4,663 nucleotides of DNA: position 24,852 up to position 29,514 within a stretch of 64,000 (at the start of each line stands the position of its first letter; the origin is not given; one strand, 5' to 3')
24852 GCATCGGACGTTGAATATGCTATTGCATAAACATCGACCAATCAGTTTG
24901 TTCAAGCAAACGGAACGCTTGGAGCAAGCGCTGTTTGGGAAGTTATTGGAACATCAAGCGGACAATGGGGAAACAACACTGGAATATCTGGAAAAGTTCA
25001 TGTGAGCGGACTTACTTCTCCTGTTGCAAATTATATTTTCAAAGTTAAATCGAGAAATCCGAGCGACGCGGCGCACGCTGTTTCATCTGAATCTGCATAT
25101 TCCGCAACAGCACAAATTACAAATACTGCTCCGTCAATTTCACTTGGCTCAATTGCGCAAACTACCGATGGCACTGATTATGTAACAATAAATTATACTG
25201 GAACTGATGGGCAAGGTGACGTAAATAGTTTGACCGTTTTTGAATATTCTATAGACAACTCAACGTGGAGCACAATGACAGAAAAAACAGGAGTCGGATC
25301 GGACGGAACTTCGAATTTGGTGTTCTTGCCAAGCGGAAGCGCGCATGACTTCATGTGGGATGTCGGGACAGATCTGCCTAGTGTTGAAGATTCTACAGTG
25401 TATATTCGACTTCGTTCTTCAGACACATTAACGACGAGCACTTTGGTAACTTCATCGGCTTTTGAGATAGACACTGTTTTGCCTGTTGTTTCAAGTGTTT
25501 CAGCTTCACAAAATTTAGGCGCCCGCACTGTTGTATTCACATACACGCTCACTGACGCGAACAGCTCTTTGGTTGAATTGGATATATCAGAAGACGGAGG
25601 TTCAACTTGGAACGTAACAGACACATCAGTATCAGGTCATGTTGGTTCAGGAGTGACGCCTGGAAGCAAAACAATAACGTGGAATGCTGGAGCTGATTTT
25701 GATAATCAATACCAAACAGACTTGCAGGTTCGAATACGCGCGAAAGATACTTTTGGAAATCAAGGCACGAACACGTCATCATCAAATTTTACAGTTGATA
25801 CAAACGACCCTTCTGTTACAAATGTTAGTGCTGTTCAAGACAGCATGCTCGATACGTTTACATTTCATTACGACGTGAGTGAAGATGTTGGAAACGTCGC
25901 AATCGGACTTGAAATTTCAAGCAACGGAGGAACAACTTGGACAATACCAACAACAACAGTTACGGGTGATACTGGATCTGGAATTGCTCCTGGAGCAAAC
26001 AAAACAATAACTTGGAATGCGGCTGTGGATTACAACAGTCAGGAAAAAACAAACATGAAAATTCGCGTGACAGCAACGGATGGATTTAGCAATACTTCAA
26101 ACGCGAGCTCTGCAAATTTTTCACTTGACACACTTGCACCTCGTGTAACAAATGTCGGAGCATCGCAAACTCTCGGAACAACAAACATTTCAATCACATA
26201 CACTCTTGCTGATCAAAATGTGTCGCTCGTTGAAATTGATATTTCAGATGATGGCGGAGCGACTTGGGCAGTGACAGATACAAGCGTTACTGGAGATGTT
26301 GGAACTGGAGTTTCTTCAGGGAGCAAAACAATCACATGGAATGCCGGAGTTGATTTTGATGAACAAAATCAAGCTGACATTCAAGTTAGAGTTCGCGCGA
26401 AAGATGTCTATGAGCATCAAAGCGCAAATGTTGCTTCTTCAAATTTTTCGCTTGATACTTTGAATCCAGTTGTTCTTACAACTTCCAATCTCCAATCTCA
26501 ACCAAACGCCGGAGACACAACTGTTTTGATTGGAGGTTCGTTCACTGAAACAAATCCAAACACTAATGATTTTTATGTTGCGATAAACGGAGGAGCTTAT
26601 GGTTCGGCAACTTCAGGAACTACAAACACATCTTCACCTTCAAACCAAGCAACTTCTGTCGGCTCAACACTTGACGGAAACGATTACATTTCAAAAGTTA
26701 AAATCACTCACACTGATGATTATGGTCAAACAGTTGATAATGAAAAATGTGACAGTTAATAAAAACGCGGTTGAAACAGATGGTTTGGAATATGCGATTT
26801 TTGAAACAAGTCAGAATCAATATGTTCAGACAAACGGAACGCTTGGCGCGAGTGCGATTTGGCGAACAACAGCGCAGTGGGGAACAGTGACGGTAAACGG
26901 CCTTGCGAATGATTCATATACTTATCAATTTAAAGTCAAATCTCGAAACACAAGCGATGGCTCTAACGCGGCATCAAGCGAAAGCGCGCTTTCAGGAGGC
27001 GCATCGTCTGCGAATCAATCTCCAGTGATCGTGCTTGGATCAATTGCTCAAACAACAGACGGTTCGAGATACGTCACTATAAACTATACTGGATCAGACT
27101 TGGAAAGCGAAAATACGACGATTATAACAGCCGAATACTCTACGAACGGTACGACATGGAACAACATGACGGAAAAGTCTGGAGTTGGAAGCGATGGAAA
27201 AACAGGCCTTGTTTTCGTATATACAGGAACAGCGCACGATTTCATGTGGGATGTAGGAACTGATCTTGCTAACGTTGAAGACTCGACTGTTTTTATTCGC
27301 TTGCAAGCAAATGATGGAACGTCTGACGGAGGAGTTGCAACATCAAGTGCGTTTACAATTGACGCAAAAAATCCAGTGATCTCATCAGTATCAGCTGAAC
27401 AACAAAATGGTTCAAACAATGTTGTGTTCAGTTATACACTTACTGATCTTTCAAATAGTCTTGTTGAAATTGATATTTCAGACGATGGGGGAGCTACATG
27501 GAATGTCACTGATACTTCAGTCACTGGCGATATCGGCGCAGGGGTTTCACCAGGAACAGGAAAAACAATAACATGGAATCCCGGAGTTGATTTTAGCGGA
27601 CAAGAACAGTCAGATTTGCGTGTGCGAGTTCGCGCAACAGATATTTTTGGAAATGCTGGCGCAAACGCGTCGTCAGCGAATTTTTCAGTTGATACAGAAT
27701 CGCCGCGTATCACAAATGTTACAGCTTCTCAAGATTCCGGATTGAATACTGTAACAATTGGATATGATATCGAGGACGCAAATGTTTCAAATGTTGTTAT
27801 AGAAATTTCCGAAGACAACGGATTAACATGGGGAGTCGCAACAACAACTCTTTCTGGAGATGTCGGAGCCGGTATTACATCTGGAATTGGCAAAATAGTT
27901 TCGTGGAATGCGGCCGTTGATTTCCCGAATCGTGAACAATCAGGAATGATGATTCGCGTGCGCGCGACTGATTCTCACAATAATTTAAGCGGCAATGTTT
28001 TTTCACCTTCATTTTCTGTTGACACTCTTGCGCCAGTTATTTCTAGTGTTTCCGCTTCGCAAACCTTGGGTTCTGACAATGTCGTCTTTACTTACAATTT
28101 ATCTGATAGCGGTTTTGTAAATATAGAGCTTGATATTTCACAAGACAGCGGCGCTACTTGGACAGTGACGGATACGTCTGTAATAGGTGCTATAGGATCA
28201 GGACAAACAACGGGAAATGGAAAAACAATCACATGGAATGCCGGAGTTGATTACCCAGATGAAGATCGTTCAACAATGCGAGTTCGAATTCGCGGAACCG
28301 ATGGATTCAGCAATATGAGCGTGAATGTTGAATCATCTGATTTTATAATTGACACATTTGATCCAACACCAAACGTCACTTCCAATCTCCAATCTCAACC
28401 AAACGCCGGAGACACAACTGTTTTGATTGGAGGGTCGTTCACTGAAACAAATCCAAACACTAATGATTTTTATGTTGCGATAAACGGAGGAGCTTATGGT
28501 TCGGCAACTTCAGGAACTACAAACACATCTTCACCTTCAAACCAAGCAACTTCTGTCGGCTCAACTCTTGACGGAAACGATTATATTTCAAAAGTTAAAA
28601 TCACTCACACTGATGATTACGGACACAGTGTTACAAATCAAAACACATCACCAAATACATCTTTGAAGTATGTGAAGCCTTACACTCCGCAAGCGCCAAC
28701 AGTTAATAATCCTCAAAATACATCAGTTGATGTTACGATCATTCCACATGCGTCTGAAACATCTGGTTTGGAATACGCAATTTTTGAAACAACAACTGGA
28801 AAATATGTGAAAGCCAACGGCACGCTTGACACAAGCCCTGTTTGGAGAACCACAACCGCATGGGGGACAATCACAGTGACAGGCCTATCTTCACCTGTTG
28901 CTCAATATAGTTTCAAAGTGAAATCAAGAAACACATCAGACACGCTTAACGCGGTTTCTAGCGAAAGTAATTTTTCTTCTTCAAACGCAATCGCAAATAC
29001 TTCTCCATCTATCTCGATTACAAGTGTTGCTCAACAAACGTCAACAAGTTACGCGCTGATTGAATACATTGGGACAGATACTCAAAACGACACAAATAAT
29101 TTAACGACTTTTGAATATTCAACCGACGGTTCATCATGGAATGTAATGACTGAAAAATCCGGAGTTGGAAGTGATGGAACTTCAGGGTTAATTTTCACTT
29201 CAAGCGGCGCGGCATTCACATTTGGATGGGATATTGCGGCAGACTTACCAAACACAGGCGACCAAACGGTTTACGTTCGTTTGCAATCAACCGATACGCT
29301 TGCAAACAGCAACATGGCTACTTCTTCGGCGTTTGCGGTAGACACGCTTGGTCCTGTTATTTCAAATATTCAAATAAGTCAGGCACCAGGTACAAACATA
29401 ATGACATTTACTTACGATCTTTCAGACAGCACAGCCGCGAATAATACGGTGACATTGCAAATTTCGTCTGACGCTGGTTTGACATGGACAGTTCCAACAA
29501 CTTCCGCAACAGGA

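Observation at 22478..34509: ~12-kb giant surface-protein locus disrupted by two +1 homopolymer frameshifts and one in-frame TAA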

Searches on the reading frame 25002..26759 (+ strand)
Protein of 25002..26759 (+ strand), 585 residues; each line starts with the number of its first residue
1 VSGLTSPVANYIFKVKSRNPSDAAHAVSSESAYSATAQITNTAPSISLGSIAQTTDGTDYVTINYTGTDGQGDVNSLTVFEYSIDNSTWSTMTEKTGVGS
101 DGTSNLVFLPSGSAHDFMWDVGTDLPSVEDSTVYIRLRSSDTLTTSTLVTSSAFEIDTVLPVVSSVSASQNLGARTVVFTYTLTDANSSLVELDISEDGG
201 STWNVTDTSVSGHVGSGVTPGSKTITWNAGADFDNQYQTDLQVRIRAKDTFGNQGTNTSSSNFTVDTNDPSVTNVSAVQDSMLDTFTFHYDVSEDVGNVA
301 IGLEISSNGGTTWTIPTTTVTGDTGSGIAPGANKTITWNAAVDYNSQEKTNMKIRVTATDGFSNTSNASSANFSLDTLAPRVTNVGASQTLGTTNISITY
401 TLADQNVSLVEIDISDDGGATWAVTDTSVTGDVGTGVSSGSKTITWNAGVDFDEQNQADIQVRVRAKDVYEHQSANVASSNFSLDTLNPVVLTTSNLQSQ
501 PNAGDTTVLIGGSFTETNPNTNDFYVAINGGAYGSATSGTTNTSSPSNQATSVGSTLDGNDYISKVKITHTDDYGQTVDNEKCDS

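Call 9: search_protein_families(library=pfam, proteins=[window:25002-26759:+], max_evalue=0.01)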
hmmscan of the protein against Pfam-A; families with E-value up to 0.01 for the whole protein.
window:25002-26759:+ (585 aa): 1 family
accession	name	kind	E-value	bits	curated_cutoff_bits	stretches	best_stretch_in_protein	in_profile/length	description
PF03404.22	Mo-co_dimer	-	0.00017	22.1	22.7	0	410-464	46-106/138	Mo-co oxidoreductase dimerisation domain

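Call 34: list_cluster_members(proteins=[window:25002-26759:+, window:25275-26759:+, window:25230-26759:+, window:26599-34509:+, window:26716-34509:+, window:26740-34509:+, window:26749-34509:+, window:26722-34509:+, window:21646-22473:+, window:24645-24881:+])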
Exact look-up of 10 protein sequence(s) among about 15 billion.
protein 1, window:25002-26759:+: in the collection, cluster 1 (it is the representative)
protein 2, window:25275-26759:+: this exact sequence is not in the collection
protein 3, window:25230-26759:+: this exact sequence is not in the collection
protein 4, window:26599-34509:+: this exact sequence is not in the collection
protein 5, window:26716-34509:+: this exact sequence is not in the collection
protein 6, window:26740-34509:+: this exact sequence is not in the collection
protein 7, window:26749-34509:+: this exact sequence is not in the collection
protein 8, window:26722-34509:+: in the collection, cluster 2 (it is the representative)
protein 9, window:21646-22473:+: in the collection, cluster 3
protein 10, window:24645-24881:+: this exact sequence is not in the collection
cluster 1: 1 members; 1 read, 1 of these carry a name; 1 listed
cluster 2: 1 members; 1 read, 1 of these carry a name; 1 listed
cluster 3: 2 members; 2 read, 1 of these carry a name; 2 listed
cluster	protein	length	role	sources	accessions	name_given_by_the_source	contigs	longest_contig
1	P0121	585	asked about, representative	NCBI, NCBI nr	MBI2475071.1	hypothetical protein HYV69_01465 [Candidatus Uhrbacteria bacterium] | hypothetical protein [Candidatus Uhrbacteria bacterium]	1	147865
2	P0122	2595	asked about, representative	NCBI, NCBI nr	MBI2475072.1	exo-alpha-sialidase [Candidatus Uhrbacteria bacterium]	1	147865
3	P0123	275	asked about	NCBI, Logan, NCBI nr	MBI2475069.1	hypothetical protein HYV69_01455 [Candidatus Uhrbacteria bacterium] | hypothetical protein [Candidatus Uhrbacteria bacterium]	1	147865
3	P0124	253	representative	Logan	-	-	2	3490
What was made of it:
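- GenBank annotates three CDSs (call 34).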

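Call 60: search_protein_families(library=ncbifam, max_evalue=0.01, proteins=[window:25002-26759:+])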
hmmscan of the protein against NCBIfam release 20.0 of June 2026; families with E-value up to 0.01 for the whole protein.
window:25002-26759:+ (585 aa): 0 families

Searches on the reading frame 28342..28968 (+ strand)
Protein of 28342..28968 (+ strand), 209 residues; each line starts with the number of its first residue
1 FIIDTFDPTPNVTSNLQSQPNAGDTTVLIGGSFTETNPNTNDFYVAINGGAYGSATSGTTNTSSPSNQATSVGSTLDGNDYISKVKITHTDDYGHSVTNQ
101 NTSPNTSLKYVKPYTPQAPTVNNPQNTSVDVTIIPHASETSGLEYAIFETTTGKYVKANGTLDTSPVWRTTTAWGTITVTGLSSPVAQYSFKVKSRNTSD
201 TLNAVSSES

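Call 48: predict_structure(alignment_id=A3)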
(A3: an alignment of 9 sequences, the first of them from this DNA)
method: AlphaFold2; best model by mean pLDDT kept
length: 209 residues; sequences in the alignment: 9
mean_pLDDT: 53.9   pTM: 0.53
mean pLDDT of the five models: 53.9, 51.0, 44.8, 44.5, 40.9
residues with pLDDT >= 90: 1; 70-90: 65; 50-70: 35; < 50: 108
segments of 3 or more residues with pLDDT < 50: 1-5, 20-112, 200-209
pLDDT, mean of each block of 10 residues (from residue 1): 47 63 36 31 30 31 33 35 37 40 41 61 79 69 76 85 82 73 82 67 32
secondary structure, 60 per line:
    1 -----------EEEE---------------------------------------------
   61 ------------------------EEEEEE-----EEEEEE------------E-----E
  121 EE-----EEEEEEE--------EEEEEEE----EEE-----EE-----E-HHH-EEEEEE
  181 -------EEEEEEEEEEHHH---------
elements in order: E12-15 E85-90 E96-101 E120-122 E128-134 E143-149 E154-156 E175-180 E188-197

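Call 52: fold_search(model_id=the predicted structure, library=pdb)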
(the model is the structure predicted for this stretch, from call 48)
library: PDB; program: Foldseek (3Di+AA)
matches with E <= 10: 383; with E <= 0.001: 0
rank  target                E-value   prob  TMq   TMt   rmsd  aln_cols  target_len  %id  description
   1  3kl0_D                7.9e-02  0.44  0.22  0.13  12.2       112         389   12  Crystal structure of the glucuronoxylan xylanohydrolase XynC from Bacillus subtilis (released 2010-12-08)
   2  3kl0_C                9.9e-02  0.33  0.20  0.12  12.2       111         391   11  Crystal structure of the glucuronoxylan xylanohydrolase XynC from Bacillus subtilis (released 2010-12-08)
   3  3kl3_A                1.2e-01  0.33  0.21  0.13  10.2       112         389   11  Crystal structure of Ligand bound XynC (released 2010-12-08)
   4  6d25_E                1.2e-01  0.15  0.18  0.09  16.0       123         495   12  Crystal structure of the GH51 arabinofuranosidase from Xanthomonas axonopodis pv. citri (released 2019-02-20)
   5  4uqa                  1.4e-01  0.21  0.19  0.12  13.6       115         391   12  X-ray structure of glucuronoxylan-xylanohydrolase (Xyn30A) from Clostridium thermocellum (released 2015-06-24)
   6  4ckq_A                1.4e-01  0.20  0.19  0.12  12.6       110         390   14  X-ray structure of glucuronoxylan-xylanohydrolase (Xyn30A) from Clostridium thermocellum (released 2015-01-21)
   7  8x0v_F                1.6e-01  0.08  0.14  0.16  13.6       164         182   10  Crystal structure of cupin-like fold protein StrC in complex with substrate analogue from Stachybotrys sp.g12 (released 2024-09-11)
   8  8idp_A                1.7e-01  0.35  0.22  0.12  11.7       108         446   11  Crystal structure of reducing-end xylose-releasing exoxylanase in GH30 from Talaromyces cellulolyticus (released 2023-05-17)
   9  4jdo_C                1.7e-01  0.04  0.11  0.10  19.0       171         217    8  Secreted chlamydial protein pgp3, coiled-coil deletion (released 2013-06-05)
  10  5ta0_A                1.7e-01  0.38  0.22  0.09   6.6        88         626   12  Crystal structure of BuGH86E322Q in complex with neoagarooctaose (released 2017-09-13)
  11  8x0u_K                1.7e-01  0.08  0.13  0.15  14.3       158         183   10  Crystal structure of cupin-like fold protein StrC from Stachybotrys sp.g12 (released 2024-09-11)
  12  5ta5_B                2.0e-01  0.33  0.21  0.09   6.9        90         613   14  Crystal structure of BuGH86wt in complex with neoagarooctaose (released 2017-09-13)
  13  3kl3_B                2.0e-01  0.30  0.22  0.13  12.1       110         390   12  Crystal structure of Ligand bound XynC (released 2010-12-08)
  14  8idq_B                2.0e-01  0.30  0.22  0.12  11.7       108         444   11  Crystal structure of reducing-end xylose-releasing exoxylanase in GH30 from Talaromyces cellulolyticus with xylose (released 2023-05-17)
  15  5a6l_A                2.0e-01  0.28  0.20  0.12   8.9        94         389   11  High resolution structure of the thermostable glucuronoxylan endo-Beta-1, 4-xylanase, CtXyn30A, from Clostridium therm (released 2016-10-19)
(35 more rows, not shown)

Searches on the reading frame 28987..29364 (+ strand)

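Call 41: search_protein_families(library=pfam, max_evalue=1, proteins=[window:28987-29364:+])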
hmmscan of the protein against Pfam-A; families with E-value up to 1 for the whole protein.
seq(126 aa): 1 family
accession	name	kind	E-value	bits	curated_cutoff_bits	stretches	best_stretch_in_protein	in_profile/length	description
PF21765.4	CUB_A2MG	-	0.094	13.6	27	1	86-102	33-49/62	A2MG, CUB domain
